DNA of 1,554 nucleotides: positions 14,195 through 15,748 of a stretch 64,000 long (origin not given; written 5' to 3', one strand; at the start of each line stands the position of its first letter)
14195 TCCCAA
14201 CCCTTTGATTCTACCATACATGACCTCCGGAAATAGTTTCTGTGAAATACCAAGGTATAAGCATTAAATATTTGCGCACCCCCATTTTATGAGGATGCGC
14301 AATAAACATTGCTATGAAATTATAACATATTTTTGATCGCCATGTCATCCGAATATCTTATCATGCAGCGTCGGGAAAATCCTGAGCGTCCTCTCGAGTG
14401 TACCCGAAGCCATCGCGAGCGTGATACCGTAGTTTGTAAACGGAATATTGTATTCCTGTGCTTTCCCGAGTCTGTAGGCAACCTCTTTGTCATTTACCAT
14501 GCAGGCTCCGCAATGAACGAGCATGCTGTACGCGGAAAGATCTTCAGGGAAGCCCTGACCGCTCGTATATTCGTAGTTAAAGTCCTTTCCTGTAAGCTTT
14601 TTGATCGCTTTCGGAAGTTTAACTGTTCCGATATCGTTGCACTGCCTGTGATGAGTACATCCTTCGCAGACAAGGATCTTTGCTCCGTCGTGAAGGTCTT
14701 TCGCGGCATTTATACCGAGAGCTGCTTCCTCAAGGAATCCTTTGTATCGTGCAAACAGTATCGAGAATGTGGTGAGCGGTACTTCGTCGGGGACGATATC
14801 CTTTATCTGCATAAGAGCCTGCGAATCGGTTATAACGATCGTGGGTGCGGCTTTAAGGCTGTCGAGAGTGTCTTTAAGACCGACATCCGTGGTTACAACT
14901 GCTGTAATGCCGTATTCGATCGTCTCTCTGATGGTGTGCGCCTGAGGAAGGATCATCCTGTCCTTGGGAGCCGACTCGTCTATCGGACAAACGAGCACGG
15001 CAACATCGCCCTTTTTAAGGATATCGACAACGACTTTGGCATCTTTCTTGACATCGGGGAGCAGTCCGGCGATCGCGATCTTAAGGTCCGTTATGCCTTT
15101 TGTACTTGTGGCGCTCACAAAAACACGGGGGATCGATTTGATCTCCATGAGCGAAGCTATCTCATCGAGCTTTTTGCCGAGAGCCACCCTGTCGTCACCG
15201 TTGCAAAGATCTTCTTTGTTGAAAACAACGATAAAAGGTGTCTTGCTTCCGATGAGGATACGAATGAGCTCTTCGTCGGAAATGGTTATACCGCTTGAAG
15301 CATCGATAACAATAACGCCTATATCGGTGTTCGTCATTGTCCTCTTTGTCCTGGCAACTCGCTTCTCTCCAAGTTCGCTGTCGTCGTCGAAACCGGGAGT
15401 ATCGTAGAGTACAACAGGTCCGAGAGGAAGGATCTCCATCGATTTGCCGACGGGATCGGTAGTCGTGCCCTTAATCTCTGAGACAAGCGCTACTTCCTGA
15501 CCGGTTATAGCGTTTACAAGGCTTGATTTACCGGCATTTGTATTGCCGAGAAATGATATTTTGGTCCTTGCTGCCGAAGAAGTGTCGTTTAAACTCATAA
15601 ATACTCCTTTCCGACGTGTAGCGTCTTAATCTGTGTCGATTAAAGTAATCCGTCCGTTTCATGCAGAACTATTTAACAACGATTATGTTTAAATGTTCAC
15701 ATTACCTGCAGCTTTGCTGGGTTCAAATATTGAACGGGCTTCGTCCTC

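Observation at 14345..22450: Orphan HydF maturase and a TM1266-type hydrogenase-system regulator bracket the nitrogenase-like/ABC cluster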

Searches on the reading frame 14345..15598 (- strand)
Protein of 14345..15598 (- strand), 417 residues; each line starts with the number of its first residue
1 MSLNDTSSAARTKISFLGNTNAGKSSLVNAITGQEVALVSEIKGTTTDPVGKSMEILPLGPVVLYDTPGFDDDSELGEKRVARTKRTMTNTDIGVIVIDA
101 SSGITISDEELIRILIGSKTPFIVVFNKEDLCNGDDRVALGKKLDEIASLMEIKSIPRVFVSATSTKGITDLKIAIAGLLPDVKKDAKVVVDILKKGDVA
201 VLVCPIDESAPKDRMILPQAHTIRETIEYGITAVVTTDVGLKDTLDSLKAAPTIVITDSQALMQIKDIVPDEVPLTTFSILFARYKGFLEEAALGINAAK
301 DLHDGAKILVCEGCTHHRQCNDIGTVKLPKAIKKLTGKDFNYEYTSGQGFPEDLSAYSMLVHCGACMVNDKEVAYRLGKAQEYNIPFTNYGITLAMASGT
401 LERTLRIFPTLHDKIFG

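Call 3: search_protein_families(library=ncbifam, proteins=[window:14345-15598:-], max_evalue=0.01)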
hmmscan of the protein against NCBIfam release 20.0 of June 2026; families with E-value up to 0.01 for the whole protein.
window:14345-15598:- (417 aa): 35 families (the best 25 are shown)
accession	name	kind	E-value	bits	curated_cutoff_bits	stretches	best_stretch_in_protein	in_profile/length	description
TIGR03918.1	GTP_HydF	equivalog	2.5e-145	484.2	325.55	1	6-405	2-392/392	[FeFe] hydrogenase H-cluster maturation GTPase HydF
TIGR03594.1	GTPase_EngA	equivalog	1e-29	103.9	306.7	1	9-183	173-349/432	ribosome biogenesis GTPase Der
NF000908.1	PRK00089.1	equivalog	3.1e-23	82.5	237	1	14-182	6-169/291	GTPase Era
TIGR00450.1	mnmE_trmE_thdF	equivalog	3.7e-22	79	252.6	1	12-136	210-330/446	tRNA uridine-5-carboxymethylaminomethyl(34) synthesis GTPase MnmE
NF002828.0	PRK03003.1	equivalog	1e-20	73.8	631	1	10-177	212-380/477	ribosome biogenesis GTPase Der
NF007071.0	PRK09518.1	equivalog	3e-19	69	953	1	11-180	444-614/706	bifunctional cytidylate kinase/GTPase Der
NF003661.0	PRK05291.1-3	equivalog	1.5e-18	67.4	380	1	13-177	218-367/448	tRNA uridine-5-carboxymethylaminomethyl(34) synthesis GTPase MnmE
TIGR00231.1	small_GTP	domain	5.6e-18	65.2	42.5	1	11-151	3-139/164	GTP-binding protein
TIGR00436.1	era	equivalog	1.3e-16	60.8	116.25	1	13-176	2-159/270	GTPase Era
TIGR03156.1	GTP_HflX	equivalog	9.7e-14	51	216.75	1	10-177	188-348/351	GTPase HflX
TIGR03598.1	GTPase_YsxC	equivalog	4.5e-13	49.3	124.45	1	4-176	11-185/186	ribosome biogenesis GTP-binding protein YihA/YsxC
TIGR03597.1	GTPase_YqeH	equivalog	9.2e-10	38.2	297.4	1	11-93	155-239/361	ribosome biogenesis GTPase YqeH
NF008280.0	PRK11058.1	equivalog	2.4e-09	36.5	441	1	12-177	198-358/426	ribosome rescue GTPase HflX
TIGR00437.1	feoB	equivalog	4.2e-08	32.3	315.65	1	18-256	1-232/594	ferrous iron transport protein B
NF003078.0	PRK04004.1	equivalog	5.8e-07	28.5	468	1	39-134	58-143/598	translation initiation factor IF-2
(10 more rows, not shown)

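Call 4: search_protein_families(library=pfam, proteins=[window:14345-15598:-], max_evalue=0.01)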
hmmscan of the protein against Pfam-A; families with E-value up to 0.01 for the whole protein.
window:14345-15598:- (417 aa): 9 families
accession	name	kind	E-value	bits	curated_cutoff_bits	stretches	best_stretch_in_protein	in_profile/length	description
PF18133.7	HydF_tetramer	-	9.7e-43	145.2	22.6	1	293-406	4-117/118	Hydrogen maturase F tetramerization domain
PF18128.7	HydF_dimer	-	1.1e-33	115.7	23.4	1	190-287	2-99/99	Hydrogen maturase F dimerization domain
PF01926.29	MMR_HSR1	-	5.7e-23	81.6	21.9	1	13-128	1-113/113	50S ribosome-binding GTPase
PF00009.33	GTP_EFTU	-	3.9e-11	43.3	26.5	1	82-181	84-187/188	Elongation factor Tu GTP binding domain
PF03193.22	RsgA_GTPase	-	2.2e-10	41.1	30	1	13-71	108-169/174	RsgA GTPase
PF00350.29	Dynamin_N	-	5.4e-10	40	27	2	14-46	1-32/168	Dynamin family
PF02421.24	FeoB_N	-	1.1e-09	38.4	27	1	13-174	2-154/156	Ferrous iron transport protein B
PF04548.22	AIG1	-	0.0014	18.4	27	1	14-113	3-105/212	AIG1 family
PF00025.27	Arf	-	0.0072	16.3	22.3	0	10-168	13-162/174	ADP-ribosylation factor family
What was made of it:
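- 14345..15598 (-): HydF, the [FeFe]-hydrogenase H-cluster maturation GTPase/scaffold, 417 aa. It lies 90 nt after sbp and has its own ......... ribosome-binding site. TIGR03918 484 bits (cut-off 325.6) and the HydF_dimer and HydF_tetramer domains (calls 3, 4).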

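Call 23: find_encoding_contigs(protein=window:14345-15598:-, flank=10000, max_places=4)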
Protein window:14345-15598:- (417 aa): 9 contigs read that carry it; 4 places shown.
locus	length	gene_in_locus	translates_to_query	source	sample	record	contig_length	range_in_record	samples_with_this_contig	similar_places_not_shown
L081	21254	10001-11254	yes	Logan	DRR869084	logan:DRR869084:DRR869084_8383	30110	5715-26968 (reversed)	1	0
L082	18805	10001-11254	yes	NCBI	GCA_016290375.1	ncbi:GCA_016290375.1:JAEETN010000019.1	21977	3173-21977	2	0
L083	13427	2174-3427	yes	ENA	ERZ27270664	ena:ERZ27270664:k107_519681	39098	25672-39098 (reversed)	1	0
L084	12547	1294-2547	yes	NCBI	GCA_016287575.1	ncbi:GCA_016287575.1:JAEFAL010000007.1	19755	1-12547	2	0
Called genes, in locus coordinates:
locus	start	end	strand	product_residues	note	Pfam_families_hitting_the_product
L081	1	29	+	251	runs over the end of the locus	PF01746:tRNA_m1G_MT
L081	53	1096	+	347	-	PF00150:Cellulase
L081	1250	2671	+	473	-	PF04616:Glyco_hydro_43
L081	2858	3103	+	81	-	PF21699:TM1266-like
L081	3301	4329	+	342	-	PF01032:FecCD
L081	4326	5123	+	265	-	PF13476:AAA_23 (weak), PF00005:ABC_tran, PF02463:SMC_N (faint), PF13175:AAA_15 (faint), PF13304:AAA_21 (faint)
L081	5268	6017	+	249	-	PF00142:Fer4_NifH, PF01656:CbiA, PF02374:ArsA_ATPase (faint), PF10609:ParA (faint), PF13614:AAA_31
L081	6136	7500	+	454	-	PF00148:Oxidored_nitro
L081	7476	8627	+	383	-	PF00148:Oxidored_nitro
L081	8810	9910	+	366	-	PF01497:Peripla_BP_2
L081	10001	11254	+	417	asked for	PF00350:Dynamin_N (faint), PF01926:MMR_HSR1, PF02421:FeoB_N, PF03193:RsgA_GTPase (faint), PF00009:GTP_EFTU, PF18128:HydF_dimer, PF18133:HydF_tetramer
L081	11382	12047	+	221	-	PF01209:Ubie_methyltran (weak), PF05175:MTS (weak), PF13489:Methyltransf_23, PF03848:TehB, PF13649:Methyltransf_25, PF13847:Methyltransf_31, PF08241:Methyltransf_11, PF08242:Methyltransf_12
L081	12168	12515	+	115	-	PF01245:Ribosomal_L19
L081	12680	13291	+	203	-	PF10502:Peptidase_S26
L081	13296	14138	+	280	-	PF03193:RsgA_GTPase (faint), PF01926:MMR_HSR1, PF02421:FeoB_N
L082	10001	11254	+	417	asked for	PF00350:Dynamin_N (faint), PF01926:MMR_HSR1, PF02421:FeoB_N, PF03193:RsgA_GTPase (faint), PF00009:GTP_EFTU, PF18128:HydF_dimer, PF18133:HydF_tetramer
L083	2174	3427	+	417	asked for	PF00350:Dynamin_N (faint), PF01926:MMR_HSR1, PF02421:FeoB_N, PF03193:RsgA_GTPase (faint), PF00009:GTP_EFTU, PF18128:HydF_dimer, PF18133:HydF_tetramer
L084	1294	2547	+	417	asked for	PF00350:Dynamin_N (faint), PF01926:MMR_HSR1, PF02421:FeoB_N, PF03193:RsgA_GTPase (faint), PF00009:GTP_EFTU, PF18128:HydF_dimer, PF18133:HydF_tetramer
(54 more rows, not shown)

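Call 27: search_solved_structures(query=window:14345-15598:-, max_evalue=1e-10, show_alignments=2)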
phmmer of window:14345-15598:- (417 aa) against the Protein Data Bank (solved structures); distinct sequences matched with E-value up to 1e-10: 14.
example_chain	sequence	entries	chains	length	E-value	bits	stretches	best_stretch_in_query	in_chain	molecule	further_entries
5lad_A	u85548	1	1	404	3.9e-87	296.3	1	11-408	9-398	Putative GTP-binding protein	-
3qq5_A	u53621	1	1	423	1.7e-86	294.2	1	11-408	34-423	Small GTP-binding protein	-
5kh0_A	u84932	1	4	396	2.9e-81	277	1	9-406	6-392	Small GTP-binding protein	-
4dcs_A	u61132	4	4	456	3e-24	89.3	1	11-130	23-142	GTP-BINDING PROTEIN ENGA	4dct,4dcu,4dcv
2hjg_A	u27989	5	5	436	4.7e-24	88.6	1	14-130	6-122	GTP-binding protein engA | GTPase Der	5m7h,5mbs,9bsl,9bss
1mky_A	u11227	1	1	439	4.9e-24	88.5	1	12-134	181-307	Probable GTP-binding protein engA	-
9bs0_W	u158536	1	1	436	7e-23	84.8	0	14-130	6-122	GTPase Der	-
3j8g_X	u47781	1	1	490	4e-20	75.7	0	12-169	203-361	GTPase Der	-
5dn8_A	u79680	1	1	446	2e-17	66.8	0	12-176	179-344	GTPase Der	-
6xrs_A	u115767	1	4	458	2.1e-16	63.4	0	12-172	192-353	GTPase Der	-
9jkp_B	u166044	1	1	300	2.9e-13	53.1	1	14-157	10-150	GTPase Era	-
3geh_A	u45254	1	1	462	3.8e-13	52.7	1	12-134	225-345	tRNA modification GTPase mnmE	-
7am2_BU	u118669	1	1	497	3.9e-12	49.4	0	10-137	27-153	GTPase Der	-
5x4b_A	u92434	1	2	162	7.7e-12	48.4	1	14-130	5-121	GTPase Der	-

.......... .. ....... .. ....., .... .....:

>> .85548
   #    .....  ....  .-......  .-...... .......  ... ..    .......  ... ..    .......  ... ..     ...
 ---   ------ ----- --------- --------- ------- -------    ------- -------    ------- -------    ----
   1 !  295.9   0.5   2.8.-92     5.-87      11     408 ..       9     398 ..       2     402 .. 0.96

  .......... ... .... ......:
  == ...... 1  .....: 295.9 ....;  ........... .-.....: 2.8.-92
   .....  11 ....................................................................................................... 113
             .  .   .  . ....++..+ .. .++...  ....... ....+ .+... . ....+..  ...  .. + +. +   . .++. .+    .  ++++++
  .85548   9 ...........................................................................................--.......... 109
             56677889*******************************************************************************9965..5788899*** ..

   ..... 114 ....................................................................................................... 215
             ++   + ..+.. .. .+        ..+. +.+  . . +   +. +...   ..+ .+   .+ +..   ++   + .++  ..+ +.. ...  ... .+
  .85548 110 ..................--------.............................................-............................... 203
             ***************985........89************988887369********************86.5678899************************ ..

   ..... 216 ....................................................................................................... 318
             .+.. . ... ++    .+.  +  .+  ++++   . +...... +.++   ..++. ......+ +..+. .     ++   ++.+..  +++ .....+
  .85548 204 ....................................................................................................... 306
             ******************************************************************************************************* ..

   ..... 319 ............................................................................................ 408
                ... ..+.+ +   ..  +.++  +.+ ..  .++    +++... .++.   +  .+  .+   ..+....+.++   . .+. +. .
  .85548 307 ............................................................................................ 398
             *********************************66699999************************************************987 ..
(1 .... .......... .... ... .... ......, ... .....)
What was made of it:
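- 14345..15598 (-): Alignment to 5lad and 3qq5 (call 27).
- On HydF ([FeFe]-hydrogenase H-cluster maturation GTPase): GCTHH and HCGAC align with EGCTH and HCGGC of 5lad and 3qq5 (call 27).
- Checked: It aligns end to end with HydF structures 5lad and 3qq5 (E about 1e-87), with the CxH and HCxxC cluster motifs in register (call 27).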

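Call 29: find_homologous_proteins(query=window:14345-15598:-, max_evalue=1e-20)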
Query window:14345-15598:- (417 aa): 8000 proteins with E <= 1e-20 among 8000 candidates; the best 120 are listed.
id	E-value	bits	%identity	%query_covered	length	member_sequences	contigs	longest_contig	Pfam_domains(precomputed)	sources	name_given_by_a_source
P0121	9.2e-270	912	100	100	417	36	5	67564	PF18128.8,PF01926.30,PF00350.30,PF02421.25,PF00009.34,PF18133.8,PF03193.23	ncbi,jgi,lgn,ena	jgi:[FeFe] hydrogenase H-cluster maturation GTPase HydF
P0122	4.6e-238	808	87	100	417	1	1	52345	PF18128.8,PF01926.30,PF00350.30,PF02421.25,PF00009.34,PF18133.8,PF03193.23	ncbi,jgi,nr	ncbi:MAG: [FeFe] hydrogenase H-cluster maturation GTPase HydF [Lachnospiraceae bacterium]|nr:[FeFe] 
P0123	2.3e-233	793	84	100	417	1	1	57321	PF18128.8,PF01926.30,PF00350.30,PF02421.25,PF00009.34,PF18133.8,PF03193.23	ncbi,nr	ncbi:MAG: [FeFe] hydrogenase H-cluster maturation GTPase HydF [Lachnospiraceae bacterium]|nr:[FeFe] 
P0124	1.2e-232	790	84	100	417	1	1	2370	PF18128.8,PF01926.30,PF00350.30,PF02421.25,PF00009.34,PF18133.8,PF03193.23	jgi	-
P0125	1.0e-166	573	64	100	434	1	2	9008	PF18128.8,PF01926.30,PF00350.30,PF02421.25,PF00009.34,PF18133.8,PF03193.23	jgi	-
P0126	2.9e-139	483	57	100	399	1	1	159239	PF18128.8,PF01926.30,PF00350.30,PF02421.25,PF00009.34,PF18133.8,PF03193.23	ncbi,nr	ncbi:MAG: [FeFe] hydrogenase H-cluster maturation GTPase HydF [Clostridiales bacterium]|nr:[FeFe] hy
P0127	2.2e-137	477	53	100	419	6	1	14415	PF18128.8,PF01926.30,PF00350.30,PF02421.25,PF00009.34,PF18133.8,PF03193.23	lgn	-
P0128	7.6e-137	475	53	99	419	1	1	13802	PF18128.8,PF01926.30,PF00350.30,PF02421.25,PF00009.34,PF18133.8,PF03193.23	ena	-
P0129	1.4e-136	474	56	100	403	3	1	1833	PF18128.8,PF01926.30,PF00350.30,PF02421.25,PF00009.34,PF18133.8,PF03193.23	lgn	-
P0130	1.8e-135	470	88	60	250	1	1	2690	PF18128.8,PF01926.30,PF00350.30,PF02421.25,PF00009.34,PF03193.23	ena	-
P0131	5.8e-135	469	55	100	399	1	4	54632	PF18128.8,PF01926.30,PF00350.30,PF02421.25,PF00009.34,PF18133.8,PF03193.23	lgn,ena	-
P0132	6.2e-135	469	55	100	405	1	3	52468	PF18128.8,PF01926.30,PF00350.30,PF02421.25,PF00009.34,PF18133.8,PF03193.23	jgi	-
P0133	9.0e-135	468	55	99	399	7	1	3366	PF18128.8,PF01926.30,PF00350.30,PF02421.25,PF00009.34,PF18133.8,PF03193.23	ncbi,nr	ncbi:MAG: [FeFe] hydrogenase H-cluster maturation GTPase HydF [Clostridia bacterium]|nr:[FeFe] hydro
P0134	1.8e-134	467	52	99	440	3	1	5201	PF18128.8,PF01926.30,PF00350.30,PF02421.25,PF00009.34,PF18133.8,PF03193.23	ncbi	-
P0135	3.7e-134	466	56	100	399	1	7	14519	PF18128.8,PF01926.30,PF00350.30,PF02421.25,PF00009.34,PF18133.8,PF03193.23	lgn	-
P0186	1.1e-128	448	52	98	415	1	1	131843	PF18128.8,PF01926.30,PF00350.30,PF02421.25,PF00009.34,PF18133.8,PF03193.23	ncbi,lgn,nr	ncbi:MAG: [Mogibacterium sp.]|nr:[FeFe] hydrogenase H-cluster maturation GTPase HydF [Mogibacterium 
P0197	2.5e-128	447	51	100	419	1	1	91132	PF18128.8,PF01926.30,PF00350.30,PF02421.25,PF00009.34,PF18133.8,PF03193.23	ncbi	-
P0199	2.9e-128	447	52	98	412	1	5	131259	PF18128.8,PF01926.30,PF00350.30,PF02421.25,PF00009.34,PF18133.8,PF03193.23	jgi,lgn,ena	-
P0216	1.3e-127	444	51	100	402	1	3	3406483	PF18128.8,PF01926.30,PF00350.30,PF02421.25,PF00009.34,PF18133.8,PF03193.23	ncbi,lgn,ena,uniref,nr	ncbi:[FeFe] hydrogenase H-cluster maturation GTPase HydF [Aristaeella lactis]|uniref:[FeFe] hydrogen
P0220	1.6e-127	444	52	99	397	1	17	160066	PF18128.8,PF01926.30,PF00350.30,PF02421.25,PF00009.34,PF18133.8,PF03193.23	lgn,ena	-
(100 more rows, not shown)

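Call 30: find_encoding_contigs(protein=P0216, flank=10000, max_places=1)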
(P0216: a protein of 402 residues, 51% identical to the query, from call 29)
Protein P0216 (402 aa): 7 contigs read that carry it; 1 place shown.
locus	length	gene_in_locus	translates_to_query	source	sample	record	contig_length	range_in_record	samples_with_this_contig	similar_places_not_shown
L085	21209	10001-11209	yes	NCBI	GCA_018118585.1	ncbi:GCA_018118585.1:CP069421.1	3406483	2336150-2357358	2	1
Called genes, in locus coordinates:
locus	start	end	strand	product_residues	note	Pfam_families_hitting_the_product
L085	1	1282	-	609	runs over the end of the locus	PF00005:ABC_tran, PF13304:AAA_21 (faint)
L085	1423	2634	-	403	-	-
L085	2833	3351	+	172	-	PF04542:Sigma70_r2, PF08281:Sigma70_r4_2, PF04545:Sigma70_r4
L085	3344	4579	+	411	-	-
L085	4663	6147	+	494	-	PF03853:YjeF_N, PF01256:Carb_kinase, PF02110:HK (weak)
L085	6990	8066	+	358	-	PF01381:HTH_3, PF13443:HTH_26 (faint), PF13560:HTH_31 (weak)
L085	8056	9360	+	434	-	PF05977:MFS_3, PF07690:MFS_1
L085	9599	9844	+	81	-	PF21699:TM1266-like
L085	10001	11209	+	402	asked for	PF01926:MMR_HSR1, PF02421:FeoB_N, PF03193:RsgA_GTPase (faint), PF00350:Dynamin_N (faint), PF00009:GTP_EFTU, PF18128:HydF_dimer, PF18133:HydF_tetramer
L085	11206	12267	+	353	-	PF04055:Radical_SAM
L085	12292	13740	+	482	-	PF04055:Radical_SAM, PF06968:BATS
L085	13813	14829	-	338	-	-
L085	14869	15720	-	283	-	-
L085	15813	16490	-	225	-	PF13476:AAA_23 (weak), PF00005:ABC_tran, PF13304:AAA_21 (weak)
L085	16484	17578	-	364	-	-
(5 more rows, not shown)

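Call 31: find_encoding_contigs(protein=P0186, flank=10000, max_places=1)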
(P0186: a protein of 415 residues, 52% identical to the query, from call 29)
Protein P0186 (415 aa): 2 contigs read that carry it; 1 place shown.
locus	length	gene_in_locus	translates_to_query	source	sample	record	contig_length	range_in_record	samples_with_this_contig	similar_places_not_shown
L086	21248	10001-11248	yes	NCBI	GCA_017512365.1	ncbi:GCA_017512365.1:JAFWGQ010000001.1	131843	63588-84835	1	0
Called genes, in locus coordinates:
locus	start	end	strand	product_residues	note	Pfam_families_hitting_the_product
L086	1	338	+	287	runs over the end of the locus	PF00528:BPD_transp_1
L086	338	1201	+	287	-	PF00528:BPD_transp_1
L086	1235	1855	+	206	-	PF04854:DUF624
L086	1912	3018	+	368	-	PF00005:ABC_tran, PF13304:AAA_21 (faint), PF17912:OB_MalK, PF08402:TOBE_2 (faint), PF03459:TOBE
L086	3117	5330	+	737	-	PF16875:Glyco_hydro_36N, PF02065:Melibiase, PF16874:Glyco_hydro_36C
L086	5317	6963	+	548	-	PF00251:Glyco_hydro_32N, PF08244:Glyco_hydro_32C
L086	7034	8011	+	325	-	PF00294:PfkB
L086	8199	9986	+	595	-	PF00128:Alpha-amylase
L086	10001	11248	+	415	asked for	PF02421:FeoB_N, PF03193:RsgA_GTPase (faint), PF00350:Dynamin_N (faint), PF01926:MMR_HSR1, PF00009:GTP_EFTU, PF18128:HydF_dimer, PF18133:HydF_tetramer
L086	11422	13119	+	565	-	PF00501:AMP-binding, PF23562:AMP-binding_C_3 (weak)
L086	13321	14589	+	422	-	PF06050:HGD-D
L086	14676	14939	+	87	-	PF11823:Se_S_carrier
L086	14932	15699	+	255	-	PF01869:BcrAD_BadFG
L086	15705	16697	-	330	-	PF14397:ATPgrasp_ST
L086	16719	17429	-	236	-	PF07685:GATase_3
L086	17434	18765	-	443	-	PF08245:Mur_ligase_M, PF08353:MurT_C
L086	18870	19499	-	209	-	PF05257:CHAP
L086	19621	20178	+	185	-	-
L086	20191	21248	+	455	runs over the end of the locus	PF01594:AI-2E_transport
